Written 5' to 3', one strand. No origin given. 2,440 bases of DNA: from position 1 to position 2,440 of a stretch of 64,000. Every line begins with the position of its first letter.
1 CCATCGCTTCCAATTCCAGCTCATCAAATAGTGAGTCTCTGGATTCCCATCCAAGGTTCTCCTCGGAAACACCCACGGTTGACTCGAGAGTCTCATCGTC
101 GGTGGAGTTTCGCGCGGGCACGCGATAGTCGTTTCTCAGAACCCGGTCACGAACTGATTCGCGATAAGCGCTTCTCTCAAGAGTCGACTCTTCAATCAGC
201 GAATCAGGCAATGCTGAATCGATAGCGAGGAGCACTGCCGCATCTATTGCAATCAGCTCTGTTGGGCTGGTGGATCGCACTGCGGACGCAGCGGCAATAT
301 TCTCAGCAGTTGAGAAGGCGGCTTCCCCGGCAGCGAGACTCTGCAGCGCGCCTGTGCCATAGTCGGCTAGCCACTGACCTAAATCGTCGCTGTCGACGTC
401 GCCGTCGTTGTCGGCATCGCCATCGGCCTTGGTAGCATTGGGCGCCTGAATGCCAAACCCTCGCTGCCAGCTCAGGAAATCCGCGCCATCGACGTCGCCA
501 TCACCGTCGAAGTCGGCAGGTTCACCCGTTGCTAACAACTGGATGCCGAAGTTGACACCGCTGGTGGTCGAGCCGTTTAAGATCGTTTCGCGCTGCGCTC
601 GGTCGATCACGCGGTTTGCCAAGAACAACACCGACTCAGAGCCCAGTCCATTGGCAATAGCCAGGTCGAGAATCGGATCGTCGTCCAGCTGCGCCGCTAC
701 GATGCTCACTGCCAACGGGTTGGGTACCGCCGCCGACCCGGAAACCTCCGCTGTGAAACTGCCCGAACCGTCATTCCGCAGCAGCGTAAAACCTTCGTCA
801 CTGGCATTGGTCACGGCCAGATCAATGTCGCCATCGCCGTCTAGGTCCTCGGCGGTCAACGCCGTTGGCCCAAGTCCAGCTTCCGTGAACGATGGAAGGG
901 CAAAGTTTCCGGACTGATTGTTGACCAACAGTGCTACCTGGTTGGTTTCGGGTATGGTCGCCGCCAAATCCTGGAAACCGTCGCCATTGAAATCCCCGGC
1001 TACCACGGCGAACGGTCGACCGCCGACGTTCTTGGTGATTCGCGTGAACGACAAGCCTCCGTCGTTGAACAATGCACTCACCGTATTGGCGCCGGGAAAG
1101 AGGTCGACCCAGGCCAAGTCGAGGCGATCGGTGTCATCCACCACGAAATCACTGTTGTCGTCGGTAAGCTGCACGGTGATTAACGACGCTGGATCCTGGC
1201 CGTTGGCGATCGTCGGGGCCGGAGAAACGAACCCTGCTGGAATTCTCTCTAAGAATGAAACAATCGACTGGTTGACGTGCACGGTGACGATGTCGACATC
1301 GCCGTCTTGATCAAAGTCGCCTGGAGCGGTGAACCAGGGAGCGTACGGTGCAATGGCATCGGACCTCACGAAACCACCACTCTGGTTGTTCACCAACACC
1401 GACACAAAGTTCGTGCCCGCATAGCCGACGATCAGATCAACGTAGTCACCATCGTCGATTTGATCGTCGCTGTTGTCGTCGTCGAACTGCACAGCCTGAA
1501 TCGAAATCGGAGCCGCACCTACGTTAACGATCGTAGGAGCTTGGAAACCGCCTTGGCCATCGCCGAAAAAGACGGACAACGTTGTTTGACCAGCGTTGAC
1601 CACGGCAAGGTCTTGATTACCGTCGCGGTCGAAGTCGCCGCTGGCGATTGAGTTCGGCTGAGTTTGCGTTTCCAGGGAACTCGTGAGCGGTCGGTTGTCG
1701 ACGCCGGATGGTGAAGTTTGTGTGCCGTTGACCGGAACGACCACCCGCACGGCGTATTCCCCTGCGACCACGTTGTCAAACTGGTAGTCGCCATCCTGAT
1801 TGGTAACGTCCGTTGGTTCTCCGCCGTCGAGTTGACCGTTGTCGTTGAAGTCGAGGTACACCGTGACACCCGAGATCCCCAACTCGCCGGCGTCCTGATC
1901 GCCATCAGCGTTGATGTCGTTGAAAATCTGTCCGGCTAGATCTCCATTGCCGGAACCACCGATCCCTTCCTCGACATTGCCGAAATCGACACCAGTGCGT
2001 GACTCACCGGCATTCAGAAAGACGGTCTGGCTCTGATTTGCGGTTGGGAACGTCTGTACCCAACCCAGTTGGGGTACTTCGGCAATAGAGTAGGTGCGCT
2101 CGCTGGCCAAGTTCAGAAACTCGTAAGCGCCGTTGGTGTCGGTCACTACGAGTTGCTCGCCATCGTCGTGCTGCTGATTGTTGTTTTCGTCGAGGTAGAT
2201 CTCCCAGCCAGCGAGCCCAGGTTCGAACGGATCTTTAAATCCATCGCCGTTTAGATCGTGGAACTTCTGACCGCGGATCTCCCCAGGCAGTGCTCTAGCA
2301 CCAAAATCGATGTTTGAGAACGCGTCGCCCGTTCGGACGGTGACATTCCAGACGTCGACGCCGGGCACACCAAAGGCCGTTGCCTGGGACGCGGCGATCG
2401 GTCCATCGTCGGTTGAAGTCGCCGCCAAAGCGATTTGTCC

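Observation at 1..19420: A 19.4-kb uninterrupted reading frame that is missing from the supplied ORF track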

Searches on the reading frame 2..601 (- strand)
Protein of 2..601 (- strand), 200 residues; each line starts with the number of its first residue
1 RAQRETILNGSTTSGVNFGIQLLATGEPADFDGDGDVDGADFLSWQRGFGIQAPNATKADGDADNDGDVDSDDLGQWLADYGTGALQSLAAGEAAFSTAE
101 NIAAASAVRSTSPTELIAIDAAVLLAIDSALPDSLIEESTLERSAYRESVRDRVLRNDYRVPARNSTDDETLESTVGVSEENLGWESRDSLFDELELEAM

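Call 23: search_protein_families(library=ncbifam, proteins=[window:2-601:-], max_evalue=1)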
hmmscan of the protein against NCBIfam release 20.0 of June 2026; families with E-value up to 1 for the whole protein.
window:2-601:- (200 aa): 3 families
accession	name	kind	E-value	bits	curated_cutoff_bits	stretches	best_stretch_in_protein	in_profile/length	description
NF038337.1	FAAL_FadD21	exception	0.01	14.4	1100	1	86-153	255-323/579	fatty-acid--AMP ligase FAAL21/FadD21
NF041540.1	dockerin_GC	domain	0.014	15.8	29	1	28-84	2-66/67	GC-type dockerin domain-anchored protein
NF004509.1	PRK05850.1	subfamily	0.045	12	775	1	86-148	254-314/578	fatty-acid--AMP ligase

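Call 25: search_protein_families(library=pfam, proteins=[window:2-601:-], max_evalue=1)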
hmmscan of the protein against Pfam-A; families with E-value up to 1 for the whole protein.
window:2-601:- (200 aa): 4 families
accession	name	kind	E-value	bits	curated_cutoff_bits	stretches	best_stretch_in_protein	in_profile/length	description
PF00404.24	Dockerin_1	-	0.00049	20.7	22.9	1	29-74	2-49/57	Dockerin type I domain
PF13405.12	EF-hand_6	-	0.015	15.4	25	1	62-82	10-30/30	EF-hand domain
PF00036.39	EF-hand_1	-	0.043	13.8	25.4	1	62-79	10-27/29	EF hand domain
PF20627.2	TBX2-3_RD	-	0.24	12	20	1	125-166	57-97/107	T-box transcription factor 2/3, repressor domain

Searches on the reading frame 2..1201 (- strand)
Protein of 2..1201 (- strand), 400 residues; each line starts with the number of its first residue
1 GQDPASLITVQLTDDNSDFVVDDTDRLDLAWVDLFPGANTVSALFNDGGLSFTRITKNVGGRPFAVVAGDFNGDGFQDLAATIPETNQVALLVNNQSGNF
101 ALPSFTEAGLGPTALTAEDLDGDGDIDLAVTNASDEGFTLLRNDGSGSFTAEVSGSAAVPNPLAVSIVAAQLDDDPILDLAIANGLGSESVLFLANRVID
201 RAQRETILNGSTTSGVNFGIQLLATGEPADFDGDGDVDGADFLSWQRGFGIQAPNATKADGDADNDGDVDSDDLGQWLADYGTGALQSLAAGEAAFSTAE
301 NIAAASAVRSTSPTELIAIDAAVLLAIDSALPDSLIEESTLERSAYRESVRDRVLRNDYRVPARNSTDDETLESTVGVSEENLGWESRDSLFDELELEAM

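Call 8: find_related_loci(query=window:2-1201:-, collection=genome_contigs, flank=10000)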
Query window:2-1201:- (400 aa) in genome_contigs; peptide patterns used: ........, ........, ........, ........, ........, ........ (x = any residue, [..] = any of these).
513 stretches matched a pattern; 155 encode a relative of the query (tblastn E <= 1e-3); the best 80 are kept; 80 distinct loci.
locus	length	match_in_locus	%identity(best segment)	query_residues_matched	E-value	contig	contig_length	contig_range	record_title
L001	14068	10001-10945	36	38-243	9e-19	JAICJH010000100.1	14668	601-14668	MAG: Bryobacteraceae bacterium isolate GZL_FP_2_bin.159 k141_4548619_length_14668_cov_12.0000, whole genome shotgun sequ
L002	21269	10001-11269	35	28-238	2e-18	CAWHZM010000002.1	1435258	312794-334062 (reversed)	MAG: uncultured Acidobacteriaceae bacterium isolate MFD04434.bin.1.49 genome assembly, contig: contig_3827, whole genome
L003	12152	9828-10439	38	47-238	3e-18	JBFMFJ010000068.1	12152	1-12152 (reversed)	MAG: Candidatus Zixiibacteriota bacterium isolate MAG268 MAG268_68, whole genome shotgun sequence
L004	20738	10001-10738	36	26-196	5e-17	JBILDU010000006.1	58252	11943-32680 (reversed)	MAG: Bdellovibrionota bacterium isolate ME2016-07-22_3300044628_group7_bin146 Rohwer_bin1162_scaffold_154_c1, whole geno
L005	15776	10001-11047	34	41-263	1e-16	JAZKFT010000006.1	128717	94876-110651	MAG: Bacteroidota bacterium isolate DC_RB_04_SPN110320-bin015_1 DCRB04SPN_B015_1_000000000006, whole genome shotgun sequ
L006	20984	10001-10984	31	1-238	7e-16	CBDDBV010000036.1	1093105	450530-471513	MAG: Bryobacteraceae bacterium isolate d12147fe-456f-4466-a08b-deed854d720f genome assembly, contig: ctg132417, whole ge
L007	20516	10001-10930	33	28-235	7e-17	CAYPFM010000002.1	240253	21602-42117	MAG TPA_asm: uncultured Candidatus Saccharibacteria bacterium isolate SRP170004_co1_270 genome assembly, contig: NODE_48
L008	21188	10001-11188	35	1-238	1e-15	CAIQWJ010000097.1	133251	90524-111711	MAG: uncultured Acidobacteriia bacterium isolate Umea_bin-03433 genome assembly, contig: bin-03433:097/110, whole genome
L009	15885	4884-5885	39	39-240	2e-17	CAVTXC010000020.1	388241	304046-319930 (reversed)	MAG: Bryobacterales bacterium isolate MFD09671.bin.2.10 genome assembly, contig: contig_97793, whole genome shotgun sequ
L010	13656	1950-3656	37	26-185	2e-15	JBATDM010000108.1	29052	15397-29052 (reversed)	MAG: Pyrinomonadaceae bacterium isolate MFD10475_ilm_asm_bin22 k127_222104, whole genome shotgun sequence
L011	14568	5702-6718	36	1-238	5e-15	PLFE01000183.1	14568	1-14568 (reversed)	MAG: Bryobacterales bacterium isolate bog_233 73.20110800_S3S.12_contig_816, whole genome shotgun sequence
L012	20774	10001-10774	30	38-270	6e-15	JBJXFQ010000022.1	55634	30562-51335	MAG: Phycisphaerales bacterium isolate F1F2.bin.430 k127_4192830, whole genome shotgun sequence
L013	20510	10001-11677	36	28-196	2e-16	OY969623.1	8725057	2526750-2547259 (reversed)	MAG: uncultured Gemmataceae bacterium isolate MFD06742.bin.c.1 genome assembly, chromosome: 1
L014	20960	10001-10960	39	27-196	1e-14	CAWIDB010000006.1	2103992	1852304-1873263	MAG: uncultured Acidobacteriaceae bacterium isolate MFD01231.bin.1.48 genome assembly, contig: contig_671, whole genome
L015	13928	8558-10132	40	1-238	1e-14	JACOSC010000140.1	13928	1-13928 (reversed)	MAG: Acidobacteria bacterium isolate NC_groundwater_8_Pr7_B-0.1um_54_23 FFV18_Bp1_scaffold_312463, whole genome shotgun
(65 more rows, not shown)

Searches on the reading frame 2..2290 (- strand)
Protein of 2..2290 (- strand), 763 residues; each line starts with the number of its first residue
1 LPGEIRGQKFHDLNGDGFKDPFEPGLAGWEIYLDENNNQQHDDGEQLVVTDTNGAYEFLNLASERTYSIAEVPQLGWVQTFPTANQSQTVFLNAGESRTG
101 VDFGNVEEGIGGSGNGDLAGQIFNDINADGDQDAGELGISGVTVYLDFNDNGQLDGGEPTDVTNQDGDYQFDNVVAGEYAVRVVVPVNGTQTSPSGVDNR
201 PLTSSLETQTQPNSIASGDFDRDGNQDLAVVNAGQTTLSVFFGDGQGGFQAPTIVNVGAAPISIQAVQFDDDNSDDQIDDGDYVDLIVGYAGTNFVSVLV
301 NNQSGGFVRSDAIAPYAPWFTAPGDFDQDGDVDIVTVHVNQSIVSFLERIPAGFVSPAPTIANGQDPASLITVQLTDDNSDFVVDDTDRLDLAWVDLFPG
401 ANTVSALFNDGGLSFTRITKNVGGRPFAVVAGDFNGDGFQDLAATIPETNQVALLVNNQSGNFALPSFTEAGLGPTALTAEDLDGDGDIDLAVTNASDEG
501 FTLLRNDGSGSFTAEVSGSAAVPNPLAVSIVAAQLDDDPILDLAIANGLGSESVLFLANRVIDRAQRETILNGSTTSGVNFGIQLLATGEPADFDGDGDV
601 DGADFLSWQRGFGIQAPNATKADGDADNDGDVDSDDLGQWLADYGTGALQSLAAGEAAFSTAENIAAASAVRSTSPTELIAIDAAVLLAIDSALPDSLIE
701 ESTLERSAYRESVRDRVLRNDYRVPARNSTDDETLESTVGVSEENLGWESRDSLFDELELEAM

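Call 74: search_solved_structures(query=window:2-2290:-, max_evalue=0.001)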
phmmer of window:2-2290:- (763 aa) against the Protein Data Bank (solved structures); distinct sequences matched with E-value up to 0.001: 0.
